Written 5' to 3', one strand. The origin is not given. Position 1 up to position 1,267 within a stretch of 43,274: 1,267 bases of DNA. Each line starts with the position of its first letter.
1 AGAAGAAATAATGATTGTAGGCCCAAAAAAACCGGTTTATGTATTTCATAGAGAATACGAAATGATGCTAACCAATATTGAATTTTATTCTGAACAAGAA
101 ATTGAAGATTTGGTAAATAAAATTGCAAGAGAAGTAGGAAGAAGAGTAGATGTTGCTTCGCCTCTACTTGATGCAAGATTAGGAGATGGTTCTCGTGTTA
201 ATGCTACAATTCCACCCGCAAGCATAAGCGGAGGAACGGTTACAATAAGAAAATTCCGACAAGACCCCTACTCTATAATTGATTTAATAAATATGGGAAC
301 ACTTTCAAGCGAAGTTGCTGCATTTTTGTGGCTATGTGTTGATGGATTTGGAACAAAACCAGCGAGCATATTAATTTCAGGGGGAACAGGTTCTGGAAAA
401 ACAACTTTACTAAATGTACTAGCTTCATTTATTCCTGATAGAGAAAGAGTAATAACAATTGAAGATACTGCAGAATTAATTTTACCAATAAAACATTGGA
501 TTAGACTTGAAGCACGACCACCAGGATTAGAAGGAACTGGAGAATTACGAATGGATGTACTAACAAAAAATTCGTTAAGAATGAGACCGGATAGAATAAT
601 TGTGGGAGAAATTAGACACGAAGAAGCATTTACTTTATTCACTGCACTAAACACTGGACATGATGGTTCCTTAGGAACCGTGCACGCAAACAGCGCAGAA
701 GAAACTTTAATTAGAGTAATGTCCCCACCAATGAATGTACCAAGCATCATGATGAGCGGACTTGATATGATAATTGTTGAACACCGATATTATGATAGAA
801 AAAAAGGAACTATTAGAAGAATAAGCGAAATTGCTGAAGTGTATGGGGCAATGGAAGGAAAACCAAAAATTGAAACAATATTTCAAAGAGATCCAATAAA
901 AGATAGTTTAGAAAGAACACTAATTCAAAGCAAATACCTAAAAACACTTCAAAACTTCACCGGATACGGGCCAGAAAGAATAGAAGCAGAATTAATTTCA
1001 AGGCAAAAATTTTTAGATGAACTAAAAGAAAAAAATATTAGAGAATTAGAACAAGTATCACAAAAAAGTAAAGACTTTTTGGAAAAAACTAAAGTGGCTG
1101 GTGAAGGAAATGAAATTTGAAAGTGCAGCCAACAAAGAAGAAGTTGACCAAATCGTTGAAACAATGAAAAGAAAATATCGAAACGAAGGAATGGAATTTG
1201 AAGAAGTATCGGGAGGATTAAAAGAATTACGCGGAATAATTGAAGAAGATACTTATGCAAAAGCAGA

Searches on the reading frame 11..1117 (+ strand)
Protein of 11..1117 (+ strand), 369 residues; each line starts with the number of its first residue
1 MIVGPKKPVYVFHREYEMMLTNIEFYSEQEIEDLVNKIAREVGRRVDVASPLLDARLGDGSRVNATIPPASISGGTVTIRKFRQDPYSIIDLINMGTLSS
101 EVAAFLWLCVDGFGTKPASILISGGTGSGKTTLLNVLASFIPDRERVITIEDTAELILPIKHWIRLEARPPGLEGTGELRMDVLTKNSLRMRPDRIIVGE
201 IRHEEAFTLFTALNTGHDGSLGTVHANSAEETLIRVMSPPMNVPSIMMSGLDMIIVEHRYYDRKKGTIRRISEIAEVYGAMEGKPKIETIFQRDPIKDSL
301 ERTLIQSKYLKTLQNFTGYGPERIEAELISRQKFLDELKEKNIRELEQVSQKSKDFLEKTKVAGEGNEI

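Call 35: search_protein_families(library=pfam, proteins=[window:11-1117:+], max_evalue=0.001)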
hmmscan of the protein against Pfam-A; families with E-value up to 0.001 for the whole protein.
window:11-1117:+ (369 aa): 3 families
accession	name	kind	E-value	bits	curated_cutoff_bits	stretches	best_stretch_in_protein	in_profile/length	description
PF00437.27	T2SSE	-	4.3e-43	147.8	24.9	1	12-255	28-273/370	Type II/IV secretion system protein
PF13191.12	AAA_16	-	0.00042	21.3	32.6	1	117-166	24-72/167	AAA ATPase domain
PF06414.18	Zeta_toxin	-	0.00046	20.1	22.3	1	115-150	14-49/199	Zeta toxin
